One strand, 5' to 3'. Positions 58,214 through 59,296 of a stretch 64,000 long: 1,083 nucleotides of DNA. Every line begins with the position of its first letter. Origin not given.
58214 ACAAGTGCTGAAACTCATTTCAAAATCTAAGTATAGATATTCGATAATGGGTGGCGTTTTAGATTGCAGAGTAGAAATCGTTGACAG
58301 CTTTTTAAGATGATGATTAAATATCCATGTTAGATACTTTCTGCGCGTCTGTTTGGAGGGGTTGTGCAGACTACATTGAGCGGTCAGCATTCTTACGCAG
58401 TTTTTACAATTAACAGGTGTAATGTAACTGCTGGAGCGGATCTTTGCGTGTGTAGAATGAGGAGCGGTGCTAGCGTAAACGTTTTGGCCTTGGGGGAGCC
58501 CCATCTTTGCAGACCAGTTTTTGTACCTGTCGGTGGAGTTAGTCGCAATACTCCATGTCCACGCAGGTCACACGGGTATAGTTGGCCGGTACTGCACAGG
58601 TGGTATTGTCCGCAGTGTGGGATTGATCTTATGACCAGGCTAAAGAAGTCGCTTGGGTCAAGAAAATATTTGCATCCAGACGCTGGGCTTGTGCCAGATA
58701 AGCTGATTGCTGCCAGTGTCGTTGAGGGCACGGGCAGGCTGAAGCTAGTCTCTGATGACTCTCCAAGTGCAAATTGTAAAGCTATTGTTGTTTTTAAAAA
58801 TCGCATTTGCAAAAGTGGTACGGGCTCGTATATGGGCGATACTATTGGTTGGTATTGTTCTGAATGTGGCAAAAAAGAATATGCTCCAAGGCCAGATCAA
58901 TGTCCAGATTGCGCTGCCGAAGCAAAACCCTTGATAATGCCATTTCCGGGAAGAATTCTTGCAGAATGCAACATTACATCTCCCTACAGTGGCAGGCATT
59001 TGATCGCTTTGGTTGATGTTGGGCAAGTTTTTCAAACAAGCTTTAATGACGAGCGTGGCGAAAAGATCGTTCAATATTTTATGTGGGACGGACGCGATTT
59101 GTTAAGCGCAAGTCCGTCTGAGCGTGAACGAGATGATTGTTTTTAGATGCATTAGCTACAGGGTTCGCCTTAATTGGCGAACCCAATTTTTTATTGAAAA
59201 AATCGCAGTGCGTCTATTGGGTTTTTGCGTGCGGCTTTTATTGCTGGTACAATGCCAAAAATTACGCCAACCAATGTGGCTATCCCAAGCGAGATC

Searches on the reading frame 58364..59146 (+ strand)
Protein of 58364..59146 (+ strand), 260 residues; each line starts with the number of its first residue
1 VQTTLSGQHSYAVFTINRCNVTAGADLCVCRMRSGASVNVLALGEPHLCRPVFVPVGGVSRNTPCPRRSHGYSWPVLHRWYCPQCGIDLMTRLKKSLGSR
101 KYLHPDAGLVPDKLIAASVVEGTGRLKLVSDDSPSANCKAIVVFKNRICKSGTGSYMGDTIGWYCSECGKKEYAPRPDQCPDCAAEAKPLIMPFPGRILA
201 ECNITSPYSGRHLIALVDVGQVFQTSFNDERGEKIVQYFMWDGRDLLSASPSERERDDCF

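Call 55: search_protein_families(library=pfam, proteins=[window:58364-59146:+], max_evalue=0.01)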
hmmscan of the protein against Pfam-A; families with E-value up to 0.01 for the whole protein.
window:58364-59146:+ (260 aa): 2 families
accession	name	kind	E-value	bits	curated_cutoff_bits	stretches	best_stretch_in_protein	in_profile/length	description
PF23458.2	DUF7130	-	0.0037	17.6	35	1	159-190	50-83/89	Domain of unknown function (DUF7130)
PF10601.15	zf-LITAF-like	-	0.0066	17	23.8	0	80-103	6-29/70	LITAF-like zinc ribbon domain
